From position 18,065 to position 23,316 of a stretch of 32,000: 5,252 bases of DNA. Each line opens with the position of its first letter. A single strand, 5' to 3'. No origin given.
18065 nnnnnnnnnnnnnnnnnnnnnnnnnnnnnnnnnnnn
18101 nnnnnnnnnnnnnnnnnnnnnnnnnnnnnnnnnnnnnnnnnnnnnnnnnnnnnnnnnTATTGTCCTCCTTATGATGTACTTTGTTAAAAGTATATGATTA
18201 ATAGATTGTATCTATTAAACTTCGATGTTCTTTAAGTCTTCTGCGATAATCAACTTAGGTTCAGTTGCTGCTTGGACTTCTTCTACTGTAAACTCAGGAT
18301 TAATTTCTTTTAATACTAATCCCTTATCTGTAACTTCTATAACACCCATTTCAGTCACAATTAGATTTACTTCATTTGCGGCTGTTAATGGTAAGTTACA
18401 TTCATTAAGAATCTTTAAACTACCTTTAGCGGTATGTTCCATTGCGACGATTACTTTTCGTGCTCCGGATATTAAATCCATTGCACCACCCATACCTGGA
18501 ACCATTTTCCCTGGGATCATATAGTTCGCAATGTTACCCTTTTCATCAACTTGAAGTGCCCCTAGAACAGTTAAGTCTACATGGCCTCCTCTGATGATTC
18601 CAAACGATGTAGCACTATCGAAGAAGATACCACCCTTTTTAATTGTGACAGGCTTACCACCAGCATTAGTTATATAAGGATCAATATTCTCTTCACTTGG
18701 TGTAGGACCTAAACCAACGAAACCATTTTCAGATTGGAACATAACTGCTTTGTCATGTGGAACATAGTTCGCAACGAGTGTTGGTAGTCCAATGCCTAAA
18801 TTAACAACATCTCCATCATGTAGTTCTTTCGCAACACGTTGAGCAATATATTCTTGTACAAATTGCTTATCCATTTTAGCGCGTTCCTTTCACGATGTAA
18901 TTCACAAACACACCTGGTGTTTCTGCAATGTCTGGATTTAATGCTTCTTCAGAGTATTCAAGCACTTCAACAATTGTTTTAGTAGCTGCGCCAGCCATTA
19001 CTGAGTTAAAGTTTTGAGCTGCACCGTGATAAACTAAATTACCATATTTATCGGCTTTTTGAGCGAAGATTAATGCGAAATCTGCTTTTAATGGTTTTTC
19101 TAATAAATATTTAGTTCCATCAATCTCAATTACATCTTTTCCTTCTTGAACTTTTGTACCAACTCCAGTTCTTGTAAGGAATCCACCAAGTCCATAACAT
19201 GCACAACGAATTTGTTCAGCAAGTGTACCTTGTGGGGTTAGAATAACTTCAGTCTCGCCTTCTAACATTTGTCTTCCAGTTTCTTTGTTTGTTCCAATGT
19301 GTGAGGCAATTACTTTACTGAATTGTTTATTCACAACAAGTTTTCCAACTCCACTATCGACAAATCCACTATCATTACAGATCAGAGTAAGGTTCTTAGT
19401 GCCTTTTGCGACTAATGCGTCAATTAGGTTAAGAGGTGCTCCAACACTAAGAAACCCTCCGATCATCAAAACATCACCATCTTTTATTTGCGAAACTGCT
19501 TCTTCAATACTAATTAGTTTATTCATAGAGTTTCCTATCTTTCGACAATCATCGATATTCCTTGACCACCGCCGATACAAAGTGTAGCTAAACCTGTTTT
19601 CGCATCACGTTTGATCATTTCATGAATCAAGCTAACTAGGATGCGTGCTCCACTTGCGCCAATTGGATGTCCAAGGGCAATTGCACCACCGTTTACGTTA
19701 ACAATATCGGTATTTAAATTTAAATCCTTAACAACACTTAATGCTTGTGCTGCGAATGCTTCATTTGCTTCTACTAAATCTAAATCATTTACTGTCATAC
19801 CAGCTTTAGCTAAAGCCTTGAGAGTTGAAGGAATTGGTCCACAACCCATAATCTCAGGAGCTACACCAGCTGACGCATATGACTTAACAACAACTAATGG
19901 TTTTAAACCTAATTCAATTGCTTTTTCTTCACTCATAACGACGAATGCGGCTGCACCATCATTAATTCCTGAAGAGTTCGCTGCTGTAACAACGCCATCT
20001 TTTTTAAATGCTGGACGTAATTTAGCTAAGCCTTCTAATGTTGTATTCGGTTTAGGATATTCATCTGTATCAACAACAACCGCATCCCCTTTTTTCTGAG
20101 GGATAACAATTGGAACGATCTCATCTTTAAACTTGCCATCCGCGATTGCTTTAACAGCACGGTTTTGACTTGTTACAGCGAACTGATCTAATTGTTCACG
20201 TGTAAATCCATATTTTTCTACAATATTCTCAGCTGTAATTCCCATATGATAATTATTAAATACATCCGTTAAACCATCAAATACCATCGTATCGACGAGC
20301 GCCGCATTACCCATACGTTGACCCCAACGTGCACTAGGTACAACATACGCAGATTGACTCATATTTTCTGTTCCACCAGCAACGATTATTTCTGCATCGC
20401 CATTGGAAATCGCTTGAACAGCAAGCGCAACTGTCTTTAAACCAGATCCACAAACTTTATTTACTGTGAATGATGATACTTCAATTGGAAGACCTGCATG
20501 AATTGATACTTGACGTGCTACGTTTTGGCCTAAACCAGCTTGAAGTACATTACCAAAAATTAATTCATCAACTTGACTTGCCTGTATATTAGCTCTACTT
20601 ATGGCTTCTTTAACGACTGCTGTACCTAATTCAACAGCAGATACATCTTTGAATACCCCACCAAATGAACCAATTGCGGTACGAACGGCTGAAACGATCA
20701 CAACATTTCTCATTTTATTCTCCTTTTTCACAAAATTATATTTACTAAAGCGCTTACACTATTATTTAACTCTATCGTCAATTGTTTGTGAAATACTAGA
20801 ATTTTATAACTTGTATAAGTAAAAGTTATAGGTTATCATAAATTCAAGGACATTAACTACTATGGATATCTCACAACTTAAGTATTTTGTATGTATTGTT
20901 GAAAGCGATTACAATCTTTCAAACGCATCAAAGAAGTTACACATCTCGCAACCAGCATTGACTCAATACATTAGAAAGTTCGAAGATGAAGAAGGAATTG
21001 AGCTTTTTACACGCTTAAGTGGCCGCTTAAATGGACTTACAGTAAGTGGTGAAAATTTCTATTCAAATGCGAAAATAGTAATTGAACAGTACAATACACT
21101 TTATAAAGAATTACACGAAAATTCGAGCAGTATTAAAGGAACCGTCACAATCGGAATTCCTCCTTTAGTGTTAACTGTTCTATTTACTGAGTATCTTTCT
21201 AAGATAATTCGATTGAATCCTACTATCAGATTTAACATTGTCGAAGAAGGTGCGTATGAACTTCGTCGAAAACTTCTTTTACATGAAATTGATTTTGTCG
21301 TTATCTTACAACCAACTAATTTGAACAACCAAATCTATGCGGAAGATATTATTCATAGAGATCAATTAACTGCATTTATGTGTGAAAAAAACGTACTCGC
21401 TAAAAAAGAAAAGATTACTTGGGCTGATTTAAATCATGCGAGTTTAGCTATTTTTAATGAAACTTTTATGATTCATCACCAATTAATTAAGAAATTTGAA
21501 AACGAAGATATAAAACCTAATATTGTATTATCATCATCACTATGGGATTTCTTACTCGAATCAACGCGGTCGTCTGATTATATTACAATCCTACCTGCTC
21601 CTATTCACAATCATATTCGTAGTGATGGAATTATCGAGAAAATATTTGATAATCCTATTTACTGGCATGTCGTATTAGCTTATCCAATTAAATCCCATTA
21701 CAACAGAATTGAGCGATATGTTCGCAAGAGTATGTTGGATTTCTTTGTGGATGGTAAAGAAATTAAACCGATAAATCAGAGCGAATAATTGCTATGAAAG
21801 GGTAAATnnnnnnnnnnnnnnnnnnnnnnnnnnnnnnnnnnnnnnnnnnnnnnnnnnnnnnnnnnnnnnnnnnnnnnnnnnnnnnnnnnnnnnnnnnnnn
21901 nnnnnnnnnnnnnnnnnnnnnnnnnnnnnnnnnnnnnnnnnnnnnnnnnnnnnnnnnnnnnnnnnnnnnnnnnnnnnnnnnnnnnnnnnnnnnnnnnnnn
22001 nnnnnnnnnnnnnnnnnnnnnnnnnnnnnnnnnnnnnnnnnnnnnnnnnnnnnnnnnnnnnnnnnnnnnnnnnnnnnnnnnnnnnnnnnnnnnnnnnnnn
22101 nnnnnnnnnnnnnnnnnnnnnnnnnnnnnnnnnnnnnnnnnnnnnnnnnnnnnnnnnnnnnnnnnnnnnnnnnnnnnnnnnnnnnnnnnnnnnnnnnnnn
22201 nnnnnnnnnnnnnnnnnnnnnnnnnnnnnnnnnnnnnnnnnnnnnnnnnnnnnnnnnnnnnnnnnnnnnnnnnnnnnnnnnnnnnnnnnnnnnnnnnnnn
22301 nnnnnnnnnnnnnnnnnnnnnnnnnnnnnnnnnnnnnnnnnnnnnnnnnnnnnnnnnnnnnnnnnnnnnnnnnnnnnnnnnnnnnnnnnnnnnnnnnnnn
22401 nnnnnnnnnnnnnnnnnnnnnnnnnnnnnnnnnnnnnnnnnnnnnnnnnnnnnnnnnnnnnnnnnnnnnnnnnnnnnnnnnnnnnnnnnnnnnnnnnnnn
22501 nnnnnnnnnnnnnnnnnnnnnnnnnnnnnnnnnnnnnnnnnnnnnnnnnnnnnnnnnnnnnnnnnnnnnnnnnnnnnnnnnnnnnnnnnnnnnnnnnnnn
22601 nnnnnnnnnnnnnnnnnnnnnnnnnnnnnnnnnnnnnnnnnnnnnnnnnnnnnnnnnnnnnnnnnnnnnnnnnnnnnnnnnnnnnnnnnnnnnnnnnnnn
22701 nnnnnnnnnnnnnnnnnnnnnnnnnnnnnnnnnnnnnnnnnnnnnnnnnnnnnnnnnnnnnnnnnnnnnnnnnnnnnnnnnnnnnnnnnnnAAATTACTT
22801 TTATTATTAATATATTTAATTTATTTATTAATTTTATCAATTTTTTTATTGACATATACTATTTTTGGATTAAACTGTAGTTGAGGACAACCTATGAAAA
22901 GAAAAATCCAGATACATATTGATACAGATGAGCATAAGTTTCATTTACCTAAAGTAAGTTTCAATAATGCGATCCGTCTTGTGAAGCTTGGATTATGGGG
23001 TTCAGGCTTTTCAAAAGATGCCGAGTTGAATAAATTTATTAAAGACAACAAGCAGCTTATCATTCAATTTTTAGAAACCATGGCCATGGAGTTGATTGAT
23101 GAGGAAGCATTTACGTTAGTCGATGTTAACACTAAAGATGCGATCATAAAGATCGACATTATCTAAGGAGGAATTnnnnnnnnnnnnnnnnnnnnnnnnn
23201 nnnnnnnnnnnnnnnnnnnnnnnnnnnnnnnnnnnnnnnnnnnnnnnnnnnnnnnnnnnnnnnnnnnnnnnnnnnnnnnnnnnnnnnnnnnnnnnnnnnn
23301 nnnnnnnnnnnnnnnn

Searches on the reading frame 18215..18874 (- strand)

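Call 7: search_protein_families(library=pfam, proteins=[window:18215-18874:-], max_evalue=0.001)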
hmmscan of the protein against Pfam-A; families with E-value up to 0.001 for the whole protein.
window:18215-18874:- (219 aa): 2 families
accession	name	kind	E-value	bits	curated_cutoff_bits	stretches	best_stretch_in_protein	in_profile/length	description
PF01144.29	CoA_trans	-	5.8e-46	157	23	1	8-202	2-216/217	Coenzyme A transferase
PF13336.12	AcetylCoA_hyd_C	-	2.5e-07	31.2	23.7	1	102-184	37-129/154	Acetyl-CoA hydrolase/transferase C-terminal domain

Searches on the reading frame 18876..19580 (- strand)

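Call 7: search_protein_families(library=pfam, proteins=[window:18876-19580:-], max_evalue=0.001)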
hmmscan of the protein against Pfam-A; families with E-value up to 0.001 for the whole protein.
window:18876-19580:- (234 aa): 2 families
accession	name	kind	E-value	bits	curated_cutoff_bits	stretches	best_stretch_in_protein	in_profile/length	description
PF01144.29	CoA_trans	-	5e-63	212.8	23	1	24-231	3-216/217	Coenzyme A transferase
PF02550.21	AcetylCoA_hydro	-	0.00045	20.7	24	0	20-58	7-45/198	Acetyl-CoA hydrolase/transferase N-terminal domain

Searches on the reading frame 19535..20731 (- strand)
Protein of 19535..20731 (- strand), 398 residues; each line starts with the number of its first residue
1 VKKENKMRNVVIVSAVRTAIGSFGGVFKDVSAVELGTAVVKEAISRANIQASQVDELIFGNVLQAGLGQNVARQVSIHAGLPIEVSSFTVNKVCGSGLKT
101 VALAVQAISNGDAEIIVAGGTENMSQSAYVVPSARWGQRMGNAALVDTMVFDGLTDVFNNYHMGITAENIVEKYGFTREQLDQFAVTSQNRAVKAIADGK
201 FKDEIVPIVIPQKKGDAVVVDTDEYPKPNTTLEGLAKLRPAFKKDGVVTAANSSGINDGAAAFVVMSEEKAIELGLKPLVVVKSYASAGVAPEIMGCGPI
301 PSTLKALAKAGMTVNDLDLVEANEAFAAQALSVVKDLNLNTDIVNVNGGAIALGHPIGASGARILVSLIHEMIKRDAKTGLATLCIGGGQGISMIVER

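Call 7: search_protein_families(library=pfam, proteins=[window:19535-20731:-], max_evalue=0.001)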
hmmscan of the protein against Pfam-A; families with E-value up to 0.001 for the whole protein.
window:19535-20731:- (398 aa): 3 families
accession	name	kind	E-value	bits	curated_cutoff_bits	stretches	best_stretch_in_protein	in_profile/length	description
PF00108.29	Thiolase_N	-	9.5e-106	353.4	26.4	1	10-269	1-260/260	Thiolase, N-terminal domain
PF02803.24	Thiolase_C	-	9.3e-50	167.8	27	1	276-398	1-123/123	Thiolase, C-terminal domain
PF00109.32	ketoacyl-synt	-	1.8e-06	28.2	20.8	1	71-130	153-210/252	Beta-ketoacyl synthase, N-terminal domain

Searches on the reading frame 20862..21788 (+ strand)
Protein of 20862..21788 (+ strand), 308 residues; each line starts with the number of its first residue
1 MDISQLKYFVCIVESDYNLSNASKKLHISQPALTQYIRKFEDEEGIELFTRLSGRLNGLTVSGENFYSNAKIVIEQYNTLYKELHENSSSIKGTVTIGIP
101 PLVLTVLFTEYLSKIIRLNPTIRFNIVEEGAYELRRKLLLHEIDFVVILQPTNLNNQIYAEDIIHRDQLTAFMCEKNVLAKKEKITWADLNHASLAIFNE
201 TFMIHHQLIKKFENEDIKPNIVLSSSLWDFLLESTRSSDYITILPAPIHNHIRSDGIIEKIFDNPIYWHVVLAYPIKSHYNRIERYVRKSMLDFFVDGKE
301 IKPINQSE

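Call 6: search_protein_families(library=pfam, proteins=[window:20862-21788:+], max_evalue=0.001)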
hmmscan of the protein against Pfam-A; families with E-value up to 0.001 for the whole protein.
window:20862-21788:+ (308 aa): 2 families
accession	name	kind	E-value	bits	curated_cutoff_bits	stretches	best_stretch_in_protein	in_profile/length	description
PF03466.25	LysR_substrate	-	4.5e-22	78.9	28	1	91-276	4-189/209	LysR substrate binding domain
PF00126.33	HTH_1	-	2.3e-12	47.1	26.6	1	4-63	2-59/60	Bacterial regulatory helix-turn-helix protein, lysR family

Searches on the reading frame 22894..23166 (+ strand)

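Call 6: search_protein_families(library=pfam, proteins=[window:22894-23166:+], max_evalue=0.001)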
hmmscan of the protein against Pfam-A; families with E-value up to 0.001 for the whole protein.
window:22894-23166:+ (90 aa): 0 families

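Call 20: search_protein_families(library=pfam, proteins=[window:22894-23166:+], max_evalue=0.1)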
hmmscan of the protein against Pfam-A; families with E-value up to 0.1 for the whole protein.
window:22894-23166:+ (90 aa): 2 families
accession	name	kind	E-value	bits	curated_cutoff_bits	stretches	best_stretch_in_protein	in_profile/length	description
PF13872.12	AAA_34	-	0.025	13.9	27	1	29-69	234-273/306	P-loop containing NTP hydrolase pore-1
PF14112.11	DUF4284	-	0.098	13.9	27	0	34-83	3-57/121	Immunity protein 22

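Call 66: search_protein_families(library=ncbifam, proteins=[window:22894-23166:+], max_evalue=0.00001)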
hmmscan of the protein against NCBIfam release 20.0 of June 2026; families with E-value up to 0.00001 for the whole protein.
window:22894-23166:+ (90 aa): 0 families
